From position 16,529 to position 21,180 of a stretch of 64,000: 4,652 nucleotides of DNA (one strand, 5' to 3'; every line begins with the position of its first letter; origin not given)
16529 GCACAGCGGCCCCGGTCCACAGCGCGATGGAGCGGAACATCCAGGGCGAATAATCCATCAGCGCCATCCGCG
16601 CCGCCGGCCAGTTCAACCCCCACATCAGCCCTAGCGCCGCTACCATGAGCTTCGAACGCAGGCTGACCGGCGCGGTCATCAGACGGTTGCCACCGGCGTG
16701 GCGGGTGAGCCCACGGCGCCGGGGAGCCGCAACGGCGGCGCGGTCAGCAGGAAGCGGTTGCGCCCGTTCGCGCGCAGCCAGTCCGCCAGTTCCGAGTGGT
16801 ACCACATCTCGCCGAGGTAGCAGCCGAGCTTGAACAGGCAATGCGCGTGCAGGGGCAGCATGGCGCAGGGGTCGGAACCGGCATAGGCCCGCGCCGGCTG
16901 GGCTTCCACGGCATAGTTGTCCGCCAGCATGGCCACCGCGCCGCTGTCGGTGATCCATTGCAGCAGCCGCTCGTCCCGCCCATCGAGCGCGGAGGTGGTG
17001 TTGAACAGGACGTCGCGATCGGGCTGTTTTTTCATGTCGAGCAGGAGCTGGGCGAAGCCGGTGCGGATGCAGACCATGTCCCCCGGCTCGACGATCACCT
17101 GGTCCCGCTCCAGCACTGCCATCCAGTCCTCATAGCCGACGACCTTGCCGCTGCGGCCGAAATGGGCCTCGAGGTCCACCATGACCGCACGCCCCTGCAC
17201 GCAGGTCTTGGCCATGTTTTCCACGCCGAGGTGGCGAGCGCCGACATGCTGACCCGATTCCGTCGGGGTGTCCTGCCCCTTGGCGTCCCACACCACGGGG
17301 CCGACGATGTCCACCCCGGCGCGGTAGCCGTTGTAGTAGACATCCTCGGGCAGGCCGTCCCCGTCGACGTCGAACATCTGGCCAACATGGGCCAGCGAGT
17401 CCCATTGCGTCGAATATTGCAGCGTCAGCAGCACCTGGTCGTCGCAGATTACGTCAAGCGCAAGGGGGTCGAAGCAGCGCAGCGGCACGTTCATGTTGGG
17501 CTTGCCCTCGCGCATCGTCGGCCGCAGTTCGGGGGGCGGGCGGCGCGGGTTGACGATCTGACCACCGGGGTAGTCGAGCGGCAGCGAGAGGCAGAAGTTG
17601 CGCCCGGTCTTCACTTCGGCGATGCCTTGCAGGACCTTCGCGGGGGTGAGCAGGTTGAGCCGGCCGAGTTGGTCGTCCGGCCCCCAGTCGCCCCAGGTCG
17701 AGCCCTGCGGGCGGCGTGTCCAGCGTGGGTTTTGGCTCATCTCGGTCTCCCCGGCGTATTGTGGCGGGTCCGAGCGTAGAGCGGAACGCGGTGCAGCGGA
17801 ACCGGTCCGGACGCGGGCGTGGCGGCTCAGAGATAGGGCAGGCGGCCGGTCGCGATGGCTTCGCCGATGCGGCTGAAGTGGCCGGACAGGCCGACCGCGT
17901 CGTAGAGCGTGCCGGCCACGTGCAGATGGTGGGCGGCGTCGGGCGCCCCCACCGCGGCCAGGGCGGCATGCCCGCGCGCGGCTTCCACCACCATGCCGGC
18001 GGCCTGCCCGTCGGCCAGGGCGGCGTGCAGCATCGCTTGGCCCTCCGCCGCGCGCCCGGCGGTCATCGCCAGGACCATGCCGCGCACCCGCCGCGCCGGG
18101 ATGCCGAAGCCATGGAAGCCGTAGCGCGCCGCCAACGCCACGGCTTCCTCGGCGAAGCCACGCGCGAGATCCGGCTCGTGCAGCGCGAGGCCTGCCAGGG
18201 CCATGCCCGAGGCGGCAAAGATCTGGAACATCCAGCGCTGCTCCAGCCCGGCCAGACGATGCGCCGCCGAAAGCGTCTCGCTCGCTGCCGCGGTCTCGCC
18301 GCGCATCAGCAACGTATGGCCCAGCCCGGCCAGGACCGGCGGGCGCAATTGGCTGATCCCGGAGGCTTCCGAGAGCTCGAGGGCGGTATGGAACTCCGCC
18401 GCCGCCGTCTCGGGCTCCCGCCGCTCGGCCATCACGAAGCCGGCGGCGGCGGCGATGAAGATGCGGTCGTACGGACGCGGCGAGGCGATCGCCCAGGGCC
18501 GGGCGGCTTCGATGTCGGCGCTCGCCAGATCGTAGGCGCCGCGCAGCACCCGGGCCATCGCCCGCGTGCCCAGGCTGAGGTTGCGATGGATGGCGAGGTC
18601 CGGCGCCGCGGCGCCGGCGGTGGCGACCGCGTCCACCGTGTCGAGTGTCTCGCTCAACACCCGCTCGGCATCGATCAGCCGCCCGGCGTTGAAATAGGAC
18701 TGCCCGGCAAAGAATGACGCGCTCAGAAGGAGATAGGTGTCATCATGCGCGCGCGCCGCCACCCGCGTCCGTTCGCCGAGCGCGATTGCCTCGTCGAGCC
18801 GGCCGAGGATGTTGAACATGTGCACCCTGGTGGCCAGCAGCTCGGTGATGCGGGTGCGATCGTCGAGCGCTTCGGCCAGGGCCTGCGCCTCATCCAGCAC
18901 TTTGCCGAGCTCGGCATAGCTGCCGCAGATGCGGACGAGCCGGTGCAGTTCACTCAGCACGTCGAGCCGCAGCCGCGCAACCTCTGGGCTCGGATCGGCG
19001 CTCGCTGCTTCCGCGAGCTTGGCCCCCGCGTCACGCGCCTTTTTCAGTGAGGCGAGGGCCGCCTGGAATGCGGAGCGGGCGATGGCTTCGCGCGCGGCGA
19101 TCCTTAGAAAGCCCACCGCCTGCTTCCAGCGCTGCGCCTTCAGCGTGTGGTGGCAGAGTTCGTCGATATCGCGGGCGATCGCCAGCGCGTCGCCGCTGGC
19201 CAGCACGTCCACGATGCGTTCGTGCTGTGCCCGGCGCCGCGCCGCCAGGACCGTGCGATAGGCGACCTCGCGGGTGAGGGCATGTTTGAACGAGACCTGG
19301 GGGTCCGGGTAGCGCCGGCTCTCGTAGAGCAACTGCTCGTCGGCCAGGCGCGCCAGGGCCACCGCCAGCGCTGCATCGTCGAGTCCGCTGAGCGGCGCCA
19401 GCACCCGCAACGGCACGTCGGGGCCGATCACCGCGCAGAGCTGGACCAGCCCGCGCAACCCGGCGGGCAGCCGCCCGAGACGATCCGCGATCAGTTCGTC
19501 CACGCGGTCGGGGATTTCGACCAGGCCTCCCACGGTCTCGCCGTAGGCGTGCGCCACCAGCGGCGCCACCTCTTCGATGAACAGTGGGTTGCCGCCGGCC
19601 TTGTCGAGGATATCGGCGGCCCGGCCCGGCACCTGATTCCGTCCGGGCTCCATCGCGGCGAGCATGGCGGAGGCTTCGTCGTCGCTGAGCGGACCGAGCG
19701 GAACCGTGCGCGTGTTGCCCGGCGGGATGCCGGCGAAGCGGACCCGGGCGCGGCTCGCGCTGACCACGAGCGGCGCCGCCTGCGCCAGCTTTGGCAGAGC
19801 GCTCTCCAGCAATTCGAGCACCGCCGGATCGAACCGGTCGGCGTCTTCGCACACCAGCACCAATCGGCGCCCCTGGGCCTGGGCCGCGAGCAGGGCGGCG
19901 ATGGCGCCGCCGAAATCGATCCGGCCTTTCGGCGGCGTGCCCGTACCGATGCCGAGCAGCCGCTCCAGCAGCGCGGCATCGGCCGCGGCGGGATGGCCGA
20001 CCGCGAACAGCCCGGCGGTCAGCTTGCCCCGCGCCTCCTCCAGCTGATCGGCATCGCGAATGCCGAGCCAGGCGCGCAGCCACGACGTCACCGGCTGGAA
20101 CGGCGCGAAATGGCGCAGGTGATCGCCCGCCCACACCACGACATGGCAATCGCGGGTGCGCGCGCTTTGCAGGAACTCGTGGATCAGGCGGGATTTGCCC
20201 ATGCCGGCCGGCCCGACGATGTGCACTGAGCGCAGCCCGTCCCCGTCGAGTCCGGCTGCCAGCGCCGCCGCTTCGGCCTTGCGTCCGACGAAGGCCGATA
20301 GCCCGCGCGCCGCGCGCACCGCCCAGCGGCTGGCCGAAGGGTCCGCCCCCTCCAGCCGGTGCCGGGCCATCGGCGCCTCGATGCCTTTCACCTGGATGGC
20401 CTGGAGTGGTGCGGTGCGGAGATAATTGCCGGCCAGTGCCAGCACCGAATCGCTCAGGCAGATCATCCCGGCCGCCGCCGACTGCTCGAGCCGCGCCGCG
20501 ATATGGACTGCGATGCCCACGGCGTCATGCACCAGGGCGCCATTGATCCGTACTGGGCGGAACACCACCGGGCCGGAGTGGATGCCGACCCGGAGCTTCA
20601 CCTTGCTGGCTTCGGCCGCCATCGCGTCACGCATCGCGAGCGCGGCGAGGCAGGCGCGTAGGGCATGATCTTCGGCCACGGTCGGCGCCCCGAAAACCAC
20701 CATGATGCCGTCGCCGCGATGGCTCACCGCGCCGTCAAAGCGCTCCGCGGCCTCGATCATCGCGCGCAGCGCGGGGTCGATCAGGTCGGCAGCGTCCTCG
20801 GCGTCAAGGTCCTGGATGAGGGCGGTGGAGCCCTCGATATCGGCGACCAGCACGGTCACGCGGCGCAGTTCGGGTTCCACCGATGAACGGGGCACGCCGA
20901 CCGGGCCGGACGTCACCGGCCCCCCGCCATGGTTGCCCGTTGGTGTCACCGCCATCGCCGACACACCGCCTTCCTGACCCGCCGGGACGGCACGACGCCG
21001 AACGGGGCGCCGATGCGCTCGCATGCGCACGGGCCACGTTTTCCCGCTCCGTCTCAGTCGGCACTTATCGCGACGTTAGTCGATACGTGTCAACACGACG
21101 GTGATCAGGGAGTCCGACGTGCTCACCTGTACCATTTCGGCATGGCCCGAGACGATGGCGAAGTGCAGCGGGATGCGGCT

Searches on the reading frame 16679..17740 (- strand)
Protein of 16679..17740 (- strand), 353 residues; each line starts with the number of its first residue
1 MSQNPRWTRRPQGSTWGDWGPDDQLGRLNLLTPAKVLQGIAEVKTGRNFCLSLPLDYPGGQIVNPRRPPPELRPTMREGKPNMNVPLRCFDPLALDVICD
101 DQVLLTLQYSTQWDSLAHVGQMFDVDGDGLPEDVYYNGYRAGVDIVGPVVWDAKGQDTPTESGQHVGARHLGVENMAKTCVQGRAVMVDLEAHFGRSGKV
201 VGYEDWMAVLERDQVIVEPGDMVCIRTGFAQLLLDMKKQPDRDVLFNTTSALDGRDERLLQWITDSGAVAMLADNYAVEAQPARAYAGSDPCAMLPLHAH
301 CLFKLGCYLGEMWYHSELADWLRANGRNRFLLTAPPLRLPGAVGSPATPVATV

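Call 50: search_protein_families(library=pfam, proteins=[window:16679-17740:-], max_evalue=0.001)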
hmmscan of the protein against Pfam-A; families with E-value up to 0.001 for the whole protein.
window:16679-17740:- (353 aa): 1 family
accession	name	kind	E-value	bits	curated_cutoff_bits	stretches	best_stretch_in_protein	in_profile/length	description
PF04199.19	Cyclase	-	4.4e-10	40.4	23.1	1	101-279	20-141/142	Putative cyclase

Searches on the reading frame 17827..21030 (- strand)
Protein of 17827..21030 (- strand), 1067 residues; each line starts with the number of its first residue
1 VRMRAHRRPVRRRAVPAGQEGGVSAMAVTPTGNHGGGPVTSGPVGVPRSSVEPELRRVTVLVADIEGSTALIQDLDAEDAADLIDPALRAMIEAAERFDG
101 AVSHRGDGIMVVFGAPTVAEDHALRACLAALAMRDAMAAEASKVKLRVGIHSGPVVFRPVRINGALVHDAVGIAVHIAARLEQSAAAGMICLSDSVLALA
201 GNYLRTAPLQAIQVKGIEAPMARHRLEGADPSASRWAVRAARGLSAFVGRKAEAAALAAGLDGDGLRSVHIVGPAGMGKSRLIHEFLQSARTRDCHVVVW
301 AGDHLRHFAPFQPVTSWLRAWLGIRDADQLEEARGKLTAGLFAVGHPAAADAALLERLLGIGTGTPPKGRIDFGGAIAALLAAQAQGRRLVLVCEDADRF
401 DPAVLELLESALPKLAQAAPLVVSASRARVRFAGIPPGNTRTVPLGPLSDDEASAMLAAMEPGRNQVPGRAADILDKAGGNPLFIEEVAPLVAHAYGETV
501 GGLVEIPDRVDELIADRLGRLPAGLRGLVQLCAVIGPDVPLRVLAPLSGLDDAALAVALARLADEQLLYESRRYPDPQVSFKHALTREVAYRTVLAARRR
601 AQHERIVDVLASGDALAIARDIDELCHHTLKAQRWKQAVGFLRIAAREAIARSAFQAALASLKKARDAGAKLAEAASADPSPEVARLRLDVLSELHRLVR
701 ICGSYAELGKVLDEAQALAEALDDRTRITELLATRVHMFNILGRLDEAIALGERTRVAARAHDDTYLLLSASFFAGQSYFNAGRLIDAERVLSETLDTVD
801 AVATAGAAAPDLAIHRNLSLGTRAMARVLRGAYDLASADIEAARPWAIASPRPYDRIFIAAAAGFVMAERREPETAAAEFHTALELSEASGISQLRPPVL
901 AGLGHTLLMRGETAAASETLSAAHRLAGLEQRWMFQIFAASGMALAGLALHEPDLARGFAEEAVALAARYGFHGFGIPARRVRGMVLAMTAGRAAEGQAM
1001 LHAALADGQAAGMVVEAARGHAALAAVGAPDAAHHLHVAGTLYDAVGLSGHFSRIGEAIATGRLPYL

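Call 50: search_protein_families(library=pfam, proteins=[window:17827-21030:-], max_evalue=0.001)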
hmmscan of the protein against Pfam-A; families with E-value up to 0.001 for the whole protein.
window:17827-21030:- (1067 aa): 3 families
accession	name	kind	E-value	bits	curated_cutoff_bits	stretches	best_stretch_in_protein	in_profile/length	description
PF13191.12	AAA_16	-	1.4e-17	65.1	32.6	1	247-423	2-166/167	AAA ATPase domain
PF00211.25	Guanylate_cyc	-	3.4e-16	59.8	21.9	1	55-224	6-179/183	Adenylate and Guanylate cyclase catalytic domain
PF13401.12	AAA_22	-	5.4e-06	27.2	27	1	269-410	8-105/130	AAA domain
